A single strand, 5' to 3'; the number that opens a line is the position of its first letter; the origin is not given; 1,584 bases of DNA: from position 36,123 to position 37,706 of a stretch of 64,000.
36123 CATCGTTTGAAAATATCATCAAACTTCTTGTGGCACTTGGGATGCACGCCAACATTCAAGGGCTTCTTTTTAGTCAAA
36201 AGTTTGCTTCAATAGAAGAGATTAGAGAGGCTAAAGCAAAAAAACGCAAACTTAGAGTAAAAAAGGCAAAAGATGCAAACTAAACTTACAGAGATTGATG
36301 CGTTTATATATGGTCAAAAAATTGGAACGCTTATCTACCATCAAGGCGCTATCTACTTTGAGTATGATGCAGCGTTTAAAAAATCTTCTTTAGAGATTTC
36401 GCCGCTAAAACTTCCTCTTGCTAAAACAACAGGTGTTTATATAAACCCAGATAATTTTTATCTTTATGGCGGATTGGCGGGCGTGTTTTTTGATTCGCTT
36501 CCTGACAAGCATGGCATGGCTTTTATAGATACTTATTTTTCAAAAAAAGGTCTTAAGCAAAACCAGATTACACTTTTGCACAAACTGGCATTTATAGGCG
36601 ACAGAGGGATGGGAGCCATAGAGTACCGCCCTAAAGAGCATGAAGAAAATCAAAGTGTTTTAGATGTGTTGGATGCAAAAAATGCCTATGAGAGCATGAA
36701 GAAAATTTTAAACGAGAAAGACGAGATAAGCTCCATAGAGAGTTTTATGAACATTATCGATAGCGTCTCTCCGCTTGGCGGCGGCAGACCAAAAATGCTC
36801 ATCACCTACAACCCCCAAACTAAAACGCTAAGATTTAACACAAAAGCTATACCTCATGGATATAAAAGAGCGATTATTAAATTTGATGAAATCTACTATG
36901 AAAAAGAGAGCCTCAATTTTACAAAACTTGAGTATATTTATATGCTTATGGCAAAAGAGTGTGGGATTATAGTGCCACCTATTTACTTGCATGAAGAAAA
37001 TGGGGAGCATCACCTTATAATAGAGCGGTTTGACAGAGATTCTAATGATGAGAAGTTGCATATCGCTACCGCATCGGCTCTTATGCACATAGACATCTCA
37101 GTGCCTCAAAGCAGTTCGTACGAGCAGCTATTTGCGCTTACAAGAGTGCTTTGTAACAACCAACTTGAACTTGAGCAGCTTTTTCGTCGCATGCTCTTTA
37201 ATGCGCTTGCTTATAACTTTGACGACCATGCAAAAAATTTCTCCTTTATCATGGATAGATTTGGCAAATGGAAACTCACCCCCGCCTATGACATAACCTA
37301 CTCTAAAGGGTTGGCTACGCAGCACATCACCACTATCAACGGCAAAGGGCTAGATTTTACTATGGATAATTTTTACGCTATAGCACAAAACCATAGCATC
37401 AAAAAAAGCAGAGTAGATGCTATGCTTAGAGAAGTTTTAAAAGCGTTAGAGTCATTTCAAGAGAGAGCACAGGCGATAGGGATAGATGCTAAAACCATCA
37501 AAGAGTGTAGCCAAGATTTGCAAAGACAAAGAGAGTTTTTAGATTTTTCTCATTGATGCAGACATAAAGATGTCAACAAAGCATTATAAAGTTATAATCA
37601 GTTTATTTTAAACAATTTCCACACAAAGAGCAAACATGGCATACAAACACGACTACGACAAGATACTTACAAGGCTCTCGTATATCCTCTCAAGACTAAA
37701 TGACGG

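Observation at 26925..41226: A 14 kb accessory island built from seven cassettes, each opened by the same 18-nt box + exact 12-nt spacer + -10-like hexamer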

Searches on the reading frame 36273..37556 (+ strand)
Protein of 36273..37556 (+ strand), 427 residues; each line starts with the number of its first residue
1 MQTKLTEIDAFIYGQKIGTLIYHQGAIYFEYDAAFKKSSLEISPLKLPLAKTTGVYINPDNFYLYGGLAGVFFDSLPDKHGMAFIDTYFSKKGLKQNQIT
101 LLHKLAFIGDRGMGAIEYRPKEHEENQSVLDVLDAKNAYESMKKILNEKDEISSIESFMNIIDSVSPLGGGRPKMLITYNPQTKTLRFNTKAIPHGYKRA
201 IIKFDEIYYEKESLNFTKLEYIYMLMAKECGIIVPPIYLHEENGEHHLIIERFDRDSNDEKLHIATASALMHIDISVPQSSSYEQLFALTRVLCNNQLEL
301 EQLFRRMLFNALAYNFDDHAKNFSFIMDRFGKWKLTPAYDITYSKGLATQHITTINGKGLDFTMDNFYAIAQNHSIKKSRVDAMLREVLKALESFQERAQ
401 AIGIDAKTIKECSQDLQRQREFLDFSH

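Call 6: search_protein_families(library=pfam, proteins=[window:36273-37556:+], max_evalue=0.01)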
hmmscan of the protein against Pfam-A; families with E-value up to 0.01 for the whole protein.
window:36273-37556:+ (427 aa): 3 families
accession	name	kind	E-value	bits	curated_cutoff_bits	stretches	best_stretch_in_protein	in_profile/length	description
PF07804.18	HipA_C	-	6.6e-47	160.4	30.5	1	168-393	3-210/213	HipA-like C-terminal domain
PF13657.11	Couple_hipA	-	3.3e-12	47.2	22.5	1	9-118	2-98/99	HipA N-terminal domain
PF04129.18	Vps52_CC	-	0.0057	16.8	26.5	1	373-419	11-57/173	Vps52/Sac2 family, coiled-coil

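Call 80: search_protein_families(library=padloc, proteins=[window:36273-37553:+], max_evalue=0.001)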
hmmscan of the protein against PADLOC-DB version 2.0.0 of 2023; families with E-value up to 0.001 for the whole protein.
window:36273-37553:+ (427 aa): 1 family
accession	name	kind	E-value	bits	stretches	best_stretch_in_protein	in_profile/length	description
PDLC04340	PDC-M03A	-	1.2e-07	29.5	1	220-347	50-173/280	-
